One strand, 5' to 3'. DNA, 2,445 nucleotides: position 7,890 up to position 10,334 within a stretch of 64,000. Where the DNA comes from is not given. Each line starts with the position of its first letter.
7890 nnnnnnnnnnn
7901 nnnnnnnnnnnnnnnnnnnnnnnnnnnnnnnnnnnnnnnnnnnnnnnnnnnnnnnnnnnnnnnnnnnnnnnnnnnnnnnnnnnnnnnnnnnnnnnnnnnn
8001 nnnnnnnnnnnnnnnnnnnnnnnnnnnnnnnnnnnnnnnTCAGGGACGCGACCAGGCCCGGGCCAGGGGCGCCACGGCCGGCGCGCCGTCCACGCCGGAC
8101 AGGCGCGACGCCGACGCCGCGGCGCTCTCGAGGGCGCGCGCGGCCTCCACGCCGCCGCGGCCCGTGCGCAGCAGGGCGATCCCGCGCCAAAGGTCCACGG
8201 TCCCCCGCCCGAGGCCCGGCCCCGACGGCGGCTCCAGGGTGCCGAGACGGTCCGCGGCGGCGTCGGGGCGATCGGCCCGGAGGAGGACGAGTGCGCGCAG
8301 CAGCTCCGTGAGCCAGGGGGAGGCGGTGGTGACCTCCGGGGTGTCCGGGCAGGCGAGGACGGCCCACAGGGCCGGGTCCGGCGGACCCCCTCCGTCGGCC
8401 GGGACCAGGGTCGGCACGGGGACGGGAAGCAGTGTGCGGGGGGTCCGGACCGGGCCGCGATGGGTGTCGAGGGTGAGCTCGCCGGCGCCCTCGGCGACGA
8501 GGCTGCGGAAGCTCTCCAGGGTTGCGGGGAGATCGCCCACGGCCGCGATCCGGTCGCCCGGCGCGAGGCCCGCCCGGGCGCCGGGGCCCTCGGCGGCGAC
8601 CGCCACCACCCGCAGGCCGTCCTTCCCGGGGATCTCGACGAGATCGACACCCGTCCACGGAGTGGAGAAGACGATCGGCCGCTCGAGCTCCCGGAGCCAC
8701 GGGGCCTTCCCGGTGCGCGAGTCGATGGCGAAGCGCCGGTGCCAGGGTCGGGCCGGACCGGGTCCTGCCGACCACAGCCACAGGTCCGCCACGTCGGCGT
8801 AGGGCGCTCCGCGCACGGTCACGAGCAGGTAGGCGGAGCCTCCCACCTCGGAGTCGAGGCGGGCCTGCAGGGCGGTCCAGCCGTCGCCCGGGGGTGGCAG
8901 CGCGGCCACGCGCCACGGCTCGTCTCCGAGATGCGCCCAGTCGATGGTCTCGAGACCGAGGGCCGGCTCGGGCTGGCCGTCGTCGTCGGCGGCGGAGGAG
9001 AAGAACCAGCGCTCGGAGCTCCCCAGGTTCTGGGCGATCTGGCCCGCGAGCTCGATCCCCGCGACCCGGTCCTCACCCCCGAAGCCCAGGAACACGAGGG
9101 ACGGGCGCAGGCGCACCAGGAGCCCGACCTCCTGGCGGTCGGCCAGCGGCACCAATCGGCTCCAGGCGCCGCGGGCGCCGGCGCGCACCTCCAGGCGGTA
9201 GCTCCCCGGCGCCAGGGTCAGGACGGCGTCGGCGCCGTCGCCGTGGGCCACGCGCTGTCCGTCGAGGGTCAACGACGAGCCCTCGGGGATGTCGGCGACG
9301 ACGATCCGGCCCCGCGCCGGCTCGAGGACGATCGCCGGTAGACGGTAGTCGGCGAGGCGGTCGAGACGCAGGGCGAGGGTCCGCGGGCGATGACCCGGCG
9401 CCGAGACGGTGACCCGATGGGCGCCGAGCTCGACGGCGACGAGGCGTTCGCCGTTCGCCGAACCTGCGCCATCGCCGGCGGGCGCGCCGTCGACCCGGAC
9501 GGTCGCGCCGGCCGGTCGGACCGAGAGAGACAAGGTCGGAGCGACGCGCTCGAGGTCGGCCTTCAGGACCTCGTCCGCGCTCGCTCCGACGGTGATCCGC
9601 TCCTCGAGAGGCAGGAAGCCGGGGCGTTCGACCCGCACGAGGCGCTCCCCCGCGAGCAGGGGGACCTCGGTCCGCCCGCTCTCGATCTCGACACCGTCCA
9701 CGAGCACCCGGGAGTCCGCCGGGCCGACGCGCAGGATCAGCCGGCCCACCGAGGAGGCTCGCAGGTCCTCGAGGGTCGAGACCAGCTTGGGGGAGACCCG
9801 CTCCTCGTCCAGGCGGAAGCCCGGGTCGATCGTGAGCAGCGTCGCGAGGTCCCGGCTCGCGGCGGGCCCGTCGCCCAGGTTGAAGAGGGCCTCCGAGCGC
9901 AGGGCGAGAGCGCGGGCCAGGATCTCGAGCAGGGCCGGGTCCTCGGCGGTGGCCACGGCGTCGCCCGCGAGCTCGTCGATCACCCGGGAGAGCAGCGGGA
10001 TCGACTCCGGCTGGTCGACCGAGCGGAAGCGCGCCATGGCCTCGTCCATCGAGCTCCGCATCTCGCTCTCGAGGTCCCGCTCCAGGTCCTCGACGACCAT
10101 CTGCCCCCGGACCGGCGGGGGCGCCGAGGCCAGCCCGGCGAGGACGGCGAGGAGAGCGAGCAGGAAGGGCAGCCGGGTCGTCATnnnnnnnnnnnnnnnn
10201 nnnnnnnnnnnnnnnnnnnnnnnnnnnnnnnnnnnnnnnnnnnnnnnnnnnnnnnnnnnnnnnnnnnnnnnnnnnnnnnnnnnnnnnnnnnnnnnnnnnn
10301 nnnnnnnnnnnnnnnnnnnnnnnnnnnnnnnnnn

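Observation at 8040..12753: Translationally coupled three-gene envelope operon: PEGA membrane protein, TPR/NHL beta-propeller, PEGA+PDZ secreted protein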

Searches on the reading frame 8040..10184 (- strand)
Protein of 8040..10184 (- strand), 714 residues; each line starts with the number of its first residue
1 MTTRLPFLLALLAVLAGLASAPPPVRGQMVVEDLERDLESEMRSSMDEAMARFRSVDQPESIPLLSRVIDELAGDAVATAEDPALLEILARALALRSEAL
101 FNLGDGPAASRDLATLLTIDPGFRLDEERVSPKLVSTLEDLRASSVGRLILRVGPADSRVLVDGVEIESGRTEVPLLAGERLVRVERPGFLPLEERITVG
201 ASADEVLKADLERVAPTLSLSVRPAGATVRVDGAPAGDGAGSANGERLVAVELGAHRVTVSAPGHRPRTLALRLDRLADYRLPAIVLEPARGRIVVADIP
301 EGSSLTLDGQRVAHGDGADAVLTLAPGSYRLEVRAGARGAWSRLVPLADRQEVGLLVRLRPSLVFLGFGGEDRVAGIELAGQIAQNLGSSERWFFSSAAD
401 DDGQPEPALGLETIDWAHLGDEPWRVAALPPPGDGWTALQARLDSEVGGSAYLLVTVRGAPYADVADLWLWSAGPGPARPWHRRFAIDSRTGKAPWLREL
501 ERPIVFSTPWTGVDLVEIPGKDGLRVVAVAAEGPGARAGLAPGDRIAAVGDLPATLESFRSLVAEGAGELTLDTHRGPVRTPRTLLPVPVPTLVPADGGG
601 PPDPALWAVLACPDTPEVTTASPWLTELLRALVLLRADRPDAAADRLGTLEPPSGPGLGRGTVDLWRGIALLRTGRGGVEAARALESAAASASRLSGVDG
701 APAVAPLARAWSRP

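Call 4: search_protein_families(library=pfam, proteins=[window:8040-10184:-], max_evalue=1)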
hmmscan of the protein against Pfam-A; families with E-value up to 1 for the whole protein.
window:8040-10184:- (714 aa): 5 families
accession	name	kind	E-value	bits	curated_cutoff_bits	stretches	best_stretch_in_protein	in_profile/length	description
PF08308.17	PEGA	-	4.7e-15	55.7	20.8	3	149-211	4-65/71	PEGA domain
PF13620.12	CarboxypepD_reg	-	1.3e-06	29.1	32.3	1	225-275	15-70/82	Carboxypeptidase regulatory-like domain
PF17820.7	PDZ_6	-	2.2e-06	27.8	27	1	526-569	2-46/54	PDZ domain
PF13180.12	PDZ_2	-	0.0033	18.1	27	1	521-554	11-44/80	PDZ domain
PF00595.29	PDZ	-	0.042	14.7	23.2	1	512-554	13-55/81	PDZ domain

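Call 5: search_protein_families(library=ncbifam, proteins=[window:8040-10184:-], max_evalue=1)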
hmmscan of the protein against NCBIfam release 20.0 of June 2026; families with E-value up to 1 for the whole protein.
window:8040-10184:- (714 aa): 3 families
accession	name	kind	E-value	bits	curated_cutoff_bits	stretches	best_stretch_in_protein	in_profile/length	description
NF047815.1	LIC10124_lipo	equivalog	0.013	14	650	1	141-238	192-292/516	LIC10124 family lipoprotein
NF041199.1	trx7_PDZ_seleno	equivalog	0.079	11.8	300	1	521-551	202-232/390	Trx7/PDZ domain-containing (seleno)protein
TIGR00225.1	prc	subfamily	0.12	11.4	218.6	1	521-556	61-96/335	C-terminal processing peptidase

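Call 10: find_encoding_contigs(protein=window:8040-10184:-, flank=10000, max_places=6)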
Protein window:8040-10184:- (714 aa): no gene with exactly this product is on record in the collection.

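Call 11: find_related_loci(query=window:8040-10184:-, collection=genome_contigs, flank=10000)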
Query window:8040-10184:- (714 aa) in genome_contigs; peptide patterns used: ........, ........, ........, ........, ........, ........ (x = any residue, [..] = any of these).
600 stretches matched a pattern, but none encodes a relative of the query by tblastn (E <= 1e-3).

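Call 12: find_homologous_proteins(query=window:8040-10184:-, max_evalue=0.001)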
Query window:8040-10184:- (714 aa): 7 proteins with E <= 0.001 among 8000 candidates.
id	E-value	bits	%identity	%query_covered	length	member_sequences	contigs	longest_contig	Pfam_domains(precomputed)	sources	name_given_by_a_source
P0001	0.0e+0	1525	100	100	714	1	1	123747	PF17820.8,PF08308.18,PF13620.13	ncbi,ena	-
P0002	1.7e-200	686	53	97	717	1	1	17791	PF17820.8,PF13180.13,PF08308.18,PF13620.13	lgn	-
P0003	3.0e-81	292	36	89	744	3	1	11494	PF17820.8,PF00595.30,PF13180.13,PF08308.18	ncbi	-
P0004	1.6e-80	290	34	94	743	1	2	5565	PF17820.8,PF00595.30,PF13180.13,PF08308.18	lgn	-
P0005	1.2e-28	118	29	93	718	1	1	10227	PF17820.8,PF13180.13,PF08308.18,PF13620.13,PF07719.24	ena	-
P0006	1.1e-7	49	37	21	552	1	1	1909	PF08308.18,PF03781.23,PF13620.13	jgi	jgi:formylglycine-generating enzyme required for sulfatase activity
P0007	3.0e-4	38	25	37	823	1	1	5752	PF08308.18,PF03781.23,PF13620.13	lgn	-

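Call 13: find_encoding_contigs(protein=P0001, flank=10000, max_places=3)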
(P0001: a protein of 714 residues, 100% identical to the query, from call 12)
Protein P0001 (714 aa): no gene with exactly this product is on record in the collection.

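Call 14: find_encoding_contigs(protein=P0002, flank=10000, max_places=3)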
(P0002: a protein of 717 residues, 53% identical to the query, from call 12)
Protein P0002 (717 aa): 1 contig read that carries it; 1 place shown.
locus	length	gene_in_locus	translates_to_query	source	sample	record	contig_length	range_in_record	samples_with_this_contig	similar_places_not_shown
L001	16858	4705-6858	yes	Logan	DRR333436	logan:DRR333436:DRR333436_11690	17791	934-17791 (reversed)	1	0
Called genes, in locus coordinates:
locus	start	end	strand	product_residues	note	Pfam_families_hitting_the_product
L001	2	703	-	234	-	?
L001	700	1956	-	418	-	PF13439:Glyco_transf_4, PF13579:Glyco_trans_4_4, PF00534:Glycos_transf_1, PF13692:Glyco_trans_1_4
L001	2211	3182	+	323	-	PF08308:PEGA (weak)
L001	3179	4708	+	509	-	PF01436:NHL (faint), PF20067:SSL_N (faint)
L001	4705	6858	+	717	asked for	PF08308:PEGA (faint), PF13620:CarboxypepD_reg (faint), PF13180:PDZ_2 (weak), PF17820:PDZ_6 (weak)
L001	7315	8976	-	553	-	-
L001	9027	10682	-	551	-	PF03721:UDPG_MGDP_dh_N, PF00984:UDPG_MGDP_dh, PF03720:UDPG_MGDP_dh_C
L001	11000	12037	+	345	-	PF00195:Chal_sti_synt_N, PF08545:ACP_syn_III, PF08541:ACP_syn_III_C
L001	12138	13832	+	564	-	PF03109:ABC1, PF27536:UbiB_helical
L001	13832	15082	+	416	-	PF04286:DUF445 (weak)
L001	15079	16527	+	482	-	PF01189:Methyltr_RsmB-F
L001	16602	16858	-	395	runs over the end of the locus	?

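Call 15: find_encoding_contigs(protein=P0003, flank=10000, max_places=3)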
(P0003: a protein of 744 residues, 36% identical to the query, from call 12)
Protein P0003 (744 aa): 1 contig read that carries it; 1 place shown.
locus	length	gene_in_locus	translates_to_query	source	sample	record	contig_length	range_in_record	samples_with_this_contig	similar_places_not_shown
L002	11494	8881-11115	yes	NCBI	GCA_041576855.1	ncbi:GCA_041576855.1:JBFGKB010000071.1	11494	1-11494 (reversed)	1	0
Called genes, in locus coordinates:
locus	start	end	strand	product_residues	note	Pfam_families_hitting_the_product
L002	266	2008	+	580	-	PF00890:FAD_binding_2, PF07992:Pyr_redox_2 (faint), PF02910:Succ_DH_flav_C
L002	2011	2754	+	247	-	PF13085:Fer2_3, PF13187:Fer4_9 (faint), PF13183:Fer4_8, PF13237:Fer4_10, PF12838:Fer4_7 (weak), PF13534:Fer4_17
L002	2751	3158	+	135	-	PF02300:Fumarate_red_C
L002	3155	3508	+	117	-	PF02313:Fumarate_red_D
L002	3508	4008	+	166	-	-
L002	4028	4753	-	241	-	PF01965:DJ-1_PfpI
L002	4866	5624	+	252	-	PF00481:PP2C, PF13672:PP2C_2, PF07228:SpoIIE (faint)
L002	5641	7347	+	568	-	PF00069:Pkinase, PF03109:ABC1 (faint), PF07714:PK_Tyr_Ser-Thr, PF17667:Pkinase_fungal (weak), PF08308:PEGA (weak)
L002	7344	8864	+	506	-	PF07719:TPR_2 (faint), PF13174:TPR_6 (faint), PF13428:TPR_14 (faint), PF13432:TPR_16 (faint), PF13525:YfiO (faint), PF14559:TPR_19 (faint), PF13424:TPR_12 (weak)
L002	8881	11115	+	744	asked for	PF08308:PEGA (faint), PF00595:PDZ (weak), PF13180:PDZ_2 (weak), PF17820:PDZ_6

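Call 16: find_encoding_contigs(protein=P0004, flank=10000, max_places=3)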
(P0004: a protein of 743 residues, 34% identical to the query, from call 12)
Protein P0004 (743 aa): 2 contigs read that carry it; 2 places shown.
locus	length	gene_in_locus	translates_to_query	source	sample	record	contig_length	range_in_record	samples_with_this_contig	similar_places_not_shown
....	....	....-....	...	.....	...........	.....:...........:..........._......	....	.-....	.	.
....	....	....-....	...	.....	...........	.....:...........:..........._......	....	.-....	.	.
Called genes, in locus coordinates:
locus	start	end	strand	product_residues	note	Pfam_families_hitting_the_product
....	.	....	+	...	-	?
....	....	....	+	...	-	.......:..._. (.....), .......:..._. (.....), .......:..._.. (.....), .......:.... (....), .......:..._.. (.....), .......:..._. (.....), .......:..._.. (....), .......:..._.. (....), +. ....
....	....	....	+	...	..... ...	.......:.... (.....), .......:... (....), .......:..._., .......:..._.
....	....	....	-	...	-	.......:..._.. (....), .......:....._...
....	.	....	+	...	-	?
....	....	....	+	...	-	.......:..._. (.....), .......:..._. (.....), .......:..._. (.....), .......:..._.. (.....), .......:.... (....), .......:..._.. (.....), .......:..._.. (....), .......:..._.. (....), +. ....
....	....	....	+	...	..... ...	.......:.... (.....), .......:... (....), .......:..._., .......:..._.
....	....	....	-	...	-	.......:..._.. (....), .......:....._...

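Call 17: find_encoding_contigs(protein=P0005, flank=10000, max_places=3)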
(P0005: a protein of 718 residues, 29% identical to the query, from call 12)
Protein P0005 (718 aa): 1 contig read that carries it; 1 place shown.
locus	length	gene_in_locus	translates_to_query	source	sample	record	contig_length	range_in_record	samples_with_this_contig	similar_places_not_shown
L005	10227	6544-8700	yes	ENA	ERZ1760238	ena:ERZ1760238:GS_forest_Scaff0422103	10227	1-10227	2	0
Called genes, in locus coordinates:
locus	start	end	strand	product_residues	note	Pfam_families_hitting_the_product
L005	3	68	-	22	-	?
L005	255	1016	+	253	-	PF00481:PP2C (faint), PF13672:PP2C_2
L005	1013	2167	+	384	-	PF00069:Pkinase, PF07714:PK_Tyr_Ser-Thr, PF03109:ABC1 (weak)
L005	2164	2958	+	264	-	PF16697:Yop-YscD_cpl, PF00498:FHA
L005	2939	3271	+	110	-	PF16697:Yop-YscD_cpl, PF00498:FHA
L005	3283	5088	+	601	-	-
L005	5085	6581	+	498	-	PF13174:TPR_6 (faint), PF13525:YfiO (weak), PF13428:TPR_14 (faint)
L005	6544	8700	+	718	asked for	PF07719:TPR_2 (faint), PF08308:PEGA (weak), PF13620:CarboxypepD_reg (faint), PF08308:PEGA, PF13180:PDZ_2, PF17820:PDZ_6 (weak)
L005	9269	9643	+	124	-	PF00164:Ribosom_S12_S23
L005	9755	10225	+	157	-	?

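Call 26: list_cluster_members(proteins=[P0001, P0008, P0015, P0013, P0003])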
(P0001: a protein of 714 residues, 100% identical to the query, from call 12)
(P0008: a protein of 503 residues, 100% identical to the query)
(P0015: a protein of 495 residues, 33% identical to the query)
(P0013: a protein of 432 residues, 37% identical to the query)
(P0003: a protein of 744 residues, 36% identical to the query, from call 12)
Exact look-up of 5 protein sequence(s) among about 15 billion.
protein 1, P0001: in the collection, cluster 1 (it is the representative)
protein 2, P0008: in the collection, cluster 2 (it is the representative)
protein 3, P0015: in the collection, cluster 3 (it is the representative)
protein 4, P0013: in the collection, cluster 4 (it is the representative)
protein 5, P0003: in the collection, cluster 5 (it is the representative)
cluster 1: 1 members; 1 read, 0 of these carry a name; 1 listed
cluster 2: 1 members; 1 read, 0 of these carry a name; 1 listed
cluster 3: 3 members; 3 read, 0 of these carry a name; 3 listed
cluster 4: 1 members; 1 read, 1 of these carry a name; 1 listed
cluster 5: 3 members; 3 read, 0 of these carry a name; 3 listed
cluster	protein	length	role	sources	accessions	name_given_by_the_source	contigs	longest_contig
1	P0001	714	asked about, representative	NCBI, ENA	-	-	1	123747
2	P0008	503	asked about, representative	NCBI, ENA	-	-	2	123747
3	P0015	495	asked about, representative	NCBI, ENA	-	-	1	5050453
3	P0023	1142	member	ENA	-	-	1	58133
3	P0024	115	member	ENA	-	-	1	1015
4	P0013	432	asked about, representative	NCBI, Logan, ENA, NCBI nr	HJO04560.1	MAG TPA: hypothetical protein QGG47_11360 [Acidobacteriota bacterium] | hypothetical protein [Acidobacteriota bacterium]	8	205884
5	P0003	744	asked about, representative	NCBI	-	-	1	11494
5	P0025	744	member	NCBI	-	-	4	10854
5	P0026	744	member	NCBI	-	-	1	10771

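Call 29: find_related_loci(query=A3, collection=genome_contigs, flank=8000)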
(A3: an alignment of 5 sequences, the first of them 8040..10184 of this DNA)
Query A3 (714 aa) in genome_contigs; peptide patterns used: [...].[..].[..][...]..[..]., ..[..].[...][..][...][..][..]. (x = any residue, [..] = any of these).
53 stretches matched a pattern; 14 encode a relative of the query (tblastn E <= 1e-3); 13 distinct loci.
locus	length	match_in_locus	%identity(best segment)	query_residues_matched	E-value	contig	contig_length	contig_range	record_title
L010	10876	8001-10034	35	39-710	2e-82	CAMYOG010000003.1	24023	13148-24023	MAG: Thermoanaerobaculia bacterium isolate ES_Acidobacteriota_04 genome assembly, contig: scaffold_1174, whole genome sh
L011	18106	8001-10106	35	19-710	5e-80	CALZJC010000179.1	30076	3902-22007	MAG: Thermoanaerobaculia bacterium isolate FO_M_Acidobacteriota_08.1 genome assembly, contig: scaffold_8596, whole genom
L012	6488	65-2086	34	39-710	1e-76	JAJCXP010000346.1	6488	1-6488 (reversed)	MAG: Acidobacteriota bacterium isolate OFTM233 OFTM233_345, whole genome shotgun sequence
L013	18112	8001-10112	36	17-710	2e-74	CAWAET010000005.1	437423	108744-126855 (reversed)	MAG: Thermoanaerobaculia bacterium isolate MFD03551.bin.2.56 genome assembly, contig: contig_21215, whole genome shotgun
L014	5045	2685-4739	33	42-710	7e-74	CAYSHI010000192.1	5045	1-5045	MAG TPA_asm: uncultured Acidobacteriota bacterium isolate binchicken_co231_131 genome assembly, contig: k141_6512349, wh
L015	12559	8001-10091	31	42-710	1e-62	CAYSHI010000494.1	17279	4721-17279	MAG TPA_asm: uncultured Acidobacteriota bacterium isolate binchicken_co231_131 genome assembly, contig: k141_1593254, wh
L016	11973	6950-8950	30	36-675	2e-61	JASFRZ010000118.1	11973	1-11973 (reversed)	MAG: Acidobacteriota bacterium isolate D1103M02metaG_sub_Bin_406 D1103M02metaG_FD_scaffold_1701_c1, whole genome shotgun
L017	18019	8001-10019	31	42-713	2e-61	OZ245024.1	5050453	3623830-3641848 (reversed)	MAG: Candidatus Multivoradales bacterium isolate 4699c579-e532-4021-9292-de0a908f67bd genome assembly, chromosome: 1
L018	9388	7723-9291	37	41-560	2e-72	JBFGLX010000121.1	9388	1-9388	MAG: Thermoanaerobaculia bacterium isolate Mix_sand03.2021.01.G.12 k141_540087_length_9388_cov_15.2622, whole genome sho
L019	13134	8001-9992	30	83-710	2e-52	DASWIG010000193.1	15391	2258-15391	MAG TPA_asm: Thermoanaerobaculia bacterium isolate SMAG_U2863 k141_1526543, whole genome shotgun sequence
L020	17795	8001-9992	30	39-675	2e-47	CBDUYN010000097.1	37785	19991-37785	MAG TPA_asm: uncultured bacterium isolate SRR22302374_binner12_Refined_89 genome assembly, contig: ERZ26661914.461, whol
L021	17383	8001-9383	28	143-565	9e-27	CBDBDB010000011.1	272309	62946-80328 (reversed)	MAG: Candidatus Multivorans sp. isolate 25506e0c-16aa-497e-894a-3d9cdfe247fa genome assembly, contig: contig_11, whole g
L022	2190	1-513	36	299-472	4e-20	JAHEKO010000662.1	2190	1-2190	MAG: Acidobacteria bacterium isolate Ww585 NODE_311515_length_2190_cov_10.869502, whole genome shotgun sequence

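Call 31: find_homologous_proteins(query=A2, max_evalue=0.00001)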
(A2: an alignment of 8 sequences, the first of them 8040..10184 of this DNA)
Query A2 (8 sequences) (714 aa, profile of the alignment): 12 proteins with E <= 0.00001 among 8000 candidates.
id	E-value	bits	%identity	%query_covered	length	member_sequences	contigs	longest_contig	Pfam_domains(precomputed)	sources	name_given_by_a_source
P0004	6.1e-296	1002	34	94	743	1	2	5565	PF17820.8,PF00595.30,PF13180.13,PF08308.18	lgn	-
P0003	1.1e-292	991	36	89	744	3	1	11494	PF17820.8,PF00595.30,PF13180.13,PF08308.18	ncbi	-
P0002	1.7e-268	911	53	97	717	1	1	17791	PF17820.8,PF13180.13,PF08308.18,PF13620.13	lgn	-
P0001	2.1e-263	894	100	100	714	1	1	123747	PF17820.8,PF08308.18,PF13620.13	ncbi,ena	-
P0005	4.9e-233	794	29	93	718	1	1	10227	PF17820.8,PF13180.13,PF08308.18,PF13620.13,PF07719.24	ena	-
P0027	1.2e-50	191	29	39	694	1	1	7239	PF17820.8,PF13180.13,PF08308.18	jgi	jgi:hypothetical protein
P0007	3.5e-34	137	27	30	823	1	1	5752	PF08308.18,PF03781.23,PF13620.13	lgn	-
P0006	5.4e-18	83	37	21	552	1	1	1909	PF08308.18,PF03781.23,PF13620.13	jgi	jgi:formylglycine-generating enzyme required for sulfatase activity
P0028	4.3e-13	67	27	19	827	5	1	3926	PF08308.18,PF03781.23,PF13620.13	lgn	-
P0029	1.3e-10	59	30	27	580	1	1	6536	PF08308.18,PF13620.13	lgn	-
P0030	1.8e-10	58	36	8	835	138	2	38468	PF08308.18,PF03781.23,PF13620.13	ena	-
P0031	6.5e-7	46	25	28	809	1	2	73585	PF08308.18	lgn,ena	-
